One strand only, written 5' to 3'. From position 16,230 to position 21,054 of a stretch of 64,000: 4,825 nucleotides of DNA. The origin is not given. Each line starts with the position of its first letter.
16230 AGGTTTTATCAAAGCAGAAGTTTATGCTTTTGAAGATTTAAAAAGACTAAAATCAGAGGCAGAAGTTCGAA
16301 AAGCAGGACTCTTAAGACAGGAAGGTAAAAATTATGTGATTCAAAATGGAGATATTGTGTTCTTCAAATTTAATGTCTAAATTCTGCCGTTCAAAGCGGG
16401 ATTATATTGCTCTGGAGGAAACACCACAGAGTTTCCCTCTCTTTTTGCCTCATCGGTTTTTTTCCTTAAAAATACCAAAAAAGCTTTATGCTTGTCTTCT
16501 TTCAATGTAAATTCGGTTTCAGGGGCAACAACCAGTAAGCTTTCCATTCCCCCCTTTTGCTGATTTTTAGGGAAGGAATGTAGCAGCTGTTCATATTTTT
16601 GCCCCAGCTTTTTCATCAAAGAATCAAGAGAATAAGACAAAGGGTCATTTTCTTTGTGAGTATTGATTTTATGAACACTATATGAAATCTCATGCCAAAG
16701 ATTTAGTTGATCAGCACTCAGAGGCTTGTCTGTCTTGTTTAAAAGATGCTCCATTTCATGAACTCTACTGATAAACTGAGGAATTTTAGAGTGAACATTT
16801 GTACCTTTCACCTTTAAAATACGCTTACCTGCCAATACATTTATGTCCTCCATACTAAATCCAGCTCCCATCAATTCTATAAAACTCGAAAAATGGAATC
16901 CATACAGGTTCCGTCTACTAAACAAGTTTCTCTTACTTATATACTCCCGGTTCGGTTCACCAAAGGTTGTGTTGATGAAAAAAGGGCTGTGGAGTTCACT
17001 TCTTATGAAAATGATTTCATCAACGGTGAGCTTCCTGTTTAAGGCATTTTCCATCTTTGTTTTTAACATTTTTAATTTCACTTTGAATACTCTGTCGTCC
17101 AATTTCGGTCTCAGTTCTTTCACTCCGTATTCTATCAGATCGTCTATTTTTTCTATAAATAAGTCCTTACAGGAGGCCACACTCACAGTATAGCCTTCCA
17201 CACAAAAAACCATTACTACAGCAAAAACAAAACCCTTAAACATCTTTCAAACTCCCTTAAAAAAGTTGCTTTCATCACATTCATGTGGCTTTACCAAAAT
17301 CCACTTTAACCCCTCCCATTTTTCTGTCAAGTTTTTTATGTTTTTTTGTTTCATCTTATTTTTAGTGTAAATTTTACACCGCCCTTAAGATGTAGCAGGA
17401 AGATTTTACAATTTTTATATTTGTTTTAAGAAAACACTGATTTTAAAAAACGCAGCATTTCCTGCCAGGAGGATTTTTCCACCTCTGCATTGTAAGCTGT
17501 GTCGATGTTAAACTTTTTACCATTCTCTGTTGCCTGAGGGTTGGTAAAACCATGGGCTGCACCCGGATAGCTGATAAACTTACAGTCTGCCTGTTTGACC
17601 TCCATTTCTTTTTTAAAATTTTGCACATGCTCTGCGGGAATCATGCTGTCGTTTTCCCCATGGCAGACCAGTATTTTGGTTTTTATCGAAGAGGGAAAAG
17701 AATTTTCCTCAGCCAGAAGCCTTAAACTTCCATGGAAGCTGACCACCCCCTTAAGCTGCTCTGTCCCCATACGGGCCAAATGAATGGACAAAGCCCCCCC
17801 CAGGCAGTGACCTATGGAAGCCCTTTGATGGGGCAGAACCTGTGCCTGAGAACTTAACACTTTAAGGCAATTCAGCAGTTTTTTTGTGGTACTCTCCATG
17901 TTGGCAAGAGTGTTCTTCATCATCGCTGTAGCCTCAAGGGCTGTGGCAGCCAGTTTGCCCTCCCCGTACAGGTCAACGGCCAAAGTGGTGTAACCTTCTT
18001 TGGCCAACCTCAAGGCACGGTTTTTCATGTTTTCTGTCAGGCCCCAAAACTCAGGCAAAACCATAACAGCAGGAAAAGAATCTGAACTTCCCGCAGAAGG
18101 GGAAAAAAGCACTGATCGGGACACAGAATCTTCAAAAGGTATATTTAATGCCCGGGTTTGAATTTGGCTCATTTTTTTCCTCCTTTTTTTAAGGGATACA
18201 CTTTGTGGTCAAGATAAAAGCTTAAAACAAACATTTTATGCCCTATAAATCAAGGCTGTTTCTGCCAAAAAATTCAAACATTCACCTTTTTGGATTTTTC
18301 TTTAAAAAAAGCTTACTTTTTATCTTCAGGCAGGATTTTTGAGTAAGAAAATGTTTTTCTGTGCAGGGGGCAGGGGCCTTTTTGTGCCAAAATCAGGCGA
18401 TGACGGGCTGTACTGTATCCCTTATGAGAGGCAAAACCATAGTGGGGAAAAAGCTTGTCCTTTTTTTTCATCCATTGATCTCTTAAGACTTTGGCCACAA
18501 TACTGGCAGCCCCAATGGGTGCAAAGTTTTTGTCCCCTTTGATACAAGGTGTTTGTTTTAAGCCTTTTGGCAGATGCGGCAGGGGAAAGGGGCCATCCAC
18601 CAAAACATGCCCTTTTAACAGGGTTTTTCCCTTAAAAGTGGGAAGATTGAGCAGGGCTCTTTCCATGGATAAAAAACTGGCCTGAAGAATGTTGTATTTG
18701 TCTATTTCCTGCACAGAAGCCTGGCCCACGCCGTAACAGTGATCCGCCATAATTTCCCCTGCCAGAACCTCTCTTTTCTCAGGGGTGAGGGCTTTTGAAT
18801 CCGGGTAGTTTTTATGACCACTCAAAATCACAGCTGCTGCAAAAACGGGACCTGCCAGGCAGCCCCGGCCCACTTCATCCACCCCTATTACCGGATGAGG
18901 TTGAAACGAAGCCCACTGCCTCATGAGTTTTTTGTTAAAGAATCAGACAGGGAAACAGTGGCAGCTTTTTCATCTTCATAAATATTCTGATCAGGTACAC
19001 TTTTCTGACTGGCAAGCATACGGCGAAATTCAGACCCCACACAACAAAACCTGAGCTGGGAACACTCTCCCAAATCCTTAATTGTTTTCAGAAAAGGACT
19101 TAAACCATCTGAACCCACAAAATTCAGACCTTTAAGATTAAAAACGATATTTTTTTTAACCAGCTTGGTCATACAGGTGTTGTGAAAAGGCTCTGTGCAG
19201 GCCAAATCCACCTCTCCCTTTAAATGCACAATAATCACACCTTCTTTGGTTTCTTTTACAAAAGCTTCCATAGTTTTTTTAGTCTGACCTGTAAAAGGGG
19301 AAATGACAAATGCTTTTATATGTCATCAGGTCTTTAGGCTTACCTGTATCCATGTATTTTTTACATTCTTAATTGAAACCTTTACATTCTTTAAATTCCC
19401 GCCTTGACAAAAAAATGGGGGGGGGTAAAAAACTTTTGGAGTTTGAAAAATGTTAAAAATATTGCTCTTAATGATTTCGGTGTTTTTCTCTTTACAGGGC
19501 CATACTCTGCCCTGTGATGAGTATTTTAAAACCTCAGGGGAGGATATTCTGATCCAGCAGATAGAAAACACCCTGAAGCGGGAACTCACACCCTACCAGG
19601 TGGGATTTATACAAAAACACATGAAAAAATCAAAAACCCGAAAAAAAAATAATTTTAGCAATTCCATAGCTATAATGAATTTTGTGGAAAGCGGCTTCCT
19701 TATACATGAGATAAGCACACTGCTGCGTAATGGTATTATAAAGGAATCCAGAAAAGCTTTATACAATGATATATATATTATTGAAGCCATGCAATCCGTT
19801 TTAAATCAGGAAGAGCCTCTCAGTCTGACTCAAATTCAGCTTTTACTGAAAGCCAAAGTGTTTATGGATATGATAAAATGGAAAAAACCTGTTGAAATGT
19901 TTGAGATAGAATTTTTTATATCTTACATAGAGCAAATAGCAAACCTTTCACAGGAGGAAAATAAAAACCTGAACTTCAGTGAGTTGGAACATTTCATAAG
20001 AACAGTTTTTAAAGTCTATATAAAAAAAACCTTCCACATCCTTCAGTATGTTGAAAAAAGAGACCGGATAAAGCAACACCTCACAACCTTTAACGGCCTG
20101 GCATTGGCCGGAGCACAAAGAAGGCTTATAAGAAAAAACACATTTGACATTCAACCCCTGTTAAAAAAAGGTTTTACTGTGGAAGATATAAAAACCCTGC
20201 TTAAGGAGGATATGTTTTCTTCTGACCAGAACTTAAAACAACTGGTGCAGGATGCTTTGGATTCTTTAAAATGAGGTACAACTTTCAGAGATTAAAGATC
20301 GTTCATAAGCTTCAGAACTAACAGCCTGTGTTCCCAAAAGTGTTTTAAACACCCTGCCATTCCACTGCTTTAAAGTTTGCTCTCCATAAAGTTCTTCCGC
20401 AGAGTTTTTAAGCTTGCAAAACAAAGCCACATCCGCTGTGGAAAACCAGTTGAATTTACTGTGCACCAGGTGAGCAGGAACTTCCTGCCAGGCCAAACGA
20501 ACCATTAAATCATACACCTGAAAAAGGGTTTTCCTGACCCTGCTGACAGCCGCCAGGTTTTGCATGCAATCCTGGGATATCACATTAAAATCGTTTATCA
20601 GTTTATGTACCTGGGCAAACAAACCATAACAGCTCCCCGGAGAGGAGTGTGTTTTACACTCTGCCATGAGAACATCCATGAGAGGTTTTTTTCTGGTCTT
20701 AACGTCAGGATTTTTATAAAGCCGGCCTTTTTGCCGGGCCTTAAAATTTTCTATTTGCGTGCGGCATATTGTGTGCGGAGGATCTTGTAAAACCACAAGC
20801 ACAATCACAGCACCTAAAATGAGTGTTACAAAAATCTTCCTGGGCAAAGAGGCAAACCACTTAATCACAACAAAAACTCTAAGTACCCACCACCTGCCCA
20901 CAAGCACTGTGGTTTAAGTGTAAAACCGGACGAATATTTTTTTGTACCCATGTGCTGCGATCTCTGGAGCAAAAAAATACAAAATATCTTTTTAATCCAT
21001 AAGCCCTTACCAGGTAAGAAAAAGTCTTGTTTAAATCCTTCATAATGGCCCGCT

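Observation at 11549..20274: Mini-regulon: three divergent paralogous secreted proteins, each behind the same palindrome and near-identical promoter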

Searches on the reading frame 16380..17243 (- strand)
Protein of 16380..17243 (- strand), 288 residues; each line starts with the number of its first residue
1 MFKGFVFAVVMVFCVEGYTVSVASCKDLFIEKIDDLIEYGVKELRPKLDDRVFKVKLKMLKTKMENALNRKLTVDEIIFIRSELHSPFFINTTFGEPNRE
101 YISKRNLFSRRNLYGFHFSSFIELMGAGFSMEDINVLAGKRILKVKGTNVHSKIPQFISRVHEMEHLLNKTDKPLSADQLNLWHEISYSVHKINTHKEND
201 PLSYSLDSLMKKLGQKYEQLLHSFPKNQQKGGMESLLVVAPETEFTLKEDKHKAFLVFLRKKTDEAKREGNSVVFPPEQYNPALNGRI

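Call 10: search_protein_families(library=pfam, proteins=[window:16380-17243:-], max_evalue=1)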
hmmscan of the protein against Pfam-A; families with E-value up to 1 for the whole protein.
window:16380-17243:- (288 aa): 0 families

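Call 19: list_cluster_members(proteins=[P0001, P0002, P0003, window:16380-17243:-])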
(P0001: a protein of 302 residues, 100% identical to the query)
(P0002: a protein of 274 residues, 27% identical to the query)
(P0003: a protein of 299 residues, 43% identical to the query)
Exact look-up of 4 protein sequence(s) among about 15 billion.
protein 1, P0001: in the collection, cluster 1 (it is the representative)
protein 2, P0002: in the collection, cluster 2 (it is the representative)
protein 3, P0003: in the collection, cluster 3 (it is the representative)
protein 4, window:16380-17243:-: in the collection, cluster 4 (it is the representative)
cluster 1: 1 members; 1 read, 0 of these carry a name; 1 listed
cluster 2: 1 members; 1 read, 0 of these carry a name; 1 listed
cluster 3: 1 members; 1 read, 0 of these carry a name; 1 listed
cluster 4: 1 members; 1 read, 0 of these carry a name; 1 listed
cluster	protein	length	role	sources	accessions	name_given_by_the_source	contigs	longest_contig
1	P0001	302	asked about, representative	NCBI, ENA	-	-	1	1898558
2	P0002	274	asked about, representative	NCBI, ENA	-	-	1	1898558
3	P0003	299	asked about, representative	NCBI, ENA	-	-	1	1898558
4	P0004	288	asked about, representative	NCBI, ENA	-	-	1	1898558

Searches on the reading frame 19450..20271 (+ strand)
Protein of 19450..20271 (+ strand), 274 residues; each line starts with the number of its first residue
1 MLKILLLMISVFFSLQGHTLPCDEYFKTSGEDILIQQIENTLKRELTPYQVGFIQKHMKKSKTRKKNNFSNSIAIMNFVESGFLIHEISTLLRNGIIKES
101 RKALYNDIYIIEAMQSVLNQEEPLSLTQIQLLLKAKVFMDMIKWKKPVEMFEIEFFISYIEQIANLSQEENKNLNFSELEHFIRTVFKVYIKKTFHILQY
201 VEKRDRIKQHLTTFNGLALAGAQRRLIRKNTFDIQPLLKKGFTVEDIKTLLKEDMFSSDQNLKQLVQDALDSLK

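Call 10: search_protein_families(library=pfam, proteins=[window:19450-20271:+], max_evalue=1)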
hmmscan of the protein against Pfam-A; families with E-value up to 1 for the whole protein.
window:19450-20271:+ (274 aa): 4 families
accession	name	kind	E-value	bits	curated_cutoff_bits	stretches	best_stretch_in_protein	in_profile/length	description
PF08726.16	EFhand_Ca_insen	-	0.049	14.1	27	1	40-72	25-57/69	Ca2+ insensitive EF hand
PF06278.16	CNDH2_N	-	0.055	14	32.3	1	153-201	25-73/117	Condensin II complex subunit CAP-H2 or CNDH2, N-terminal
PF13411.12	MerR_1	-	0.075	13.6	21.6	0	234-253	49-68/69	MerR HTH family regulatory protein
PF18514.6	MDY2_C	-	0.38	11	25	0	245-267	7-28/38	Ubiquitin-like protein MDY2, C-terminal domain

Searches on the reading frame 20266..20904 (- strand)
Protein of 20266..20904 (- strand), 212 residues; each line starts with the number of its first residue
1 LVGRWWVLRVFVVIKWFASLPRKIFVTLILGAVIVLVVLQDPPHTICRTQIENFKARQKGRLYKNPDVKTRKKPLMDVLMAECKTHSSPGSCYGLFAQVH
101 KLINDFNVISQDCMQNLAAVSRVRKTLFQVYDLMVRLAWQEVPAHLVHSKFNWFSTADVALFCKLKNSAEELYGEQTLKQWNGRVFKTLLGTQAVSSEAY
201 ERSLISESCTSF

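Call 33: search_protein_families(library=ncbifam, proteins=[window:20266-20904:-], max_evalue=0.001)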
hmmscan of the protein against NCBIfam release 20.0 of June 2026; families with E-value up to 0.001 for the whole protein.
window:20266-20904:- (212 aa): 0 families

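Call 69: search_protein_families(library=pfam, proteins=[window:20266-20904:-], max_evalue=0.001)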
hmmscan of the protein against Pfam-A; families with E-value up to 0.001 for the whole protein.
window:20266-20904:- (212 aa): 0 families
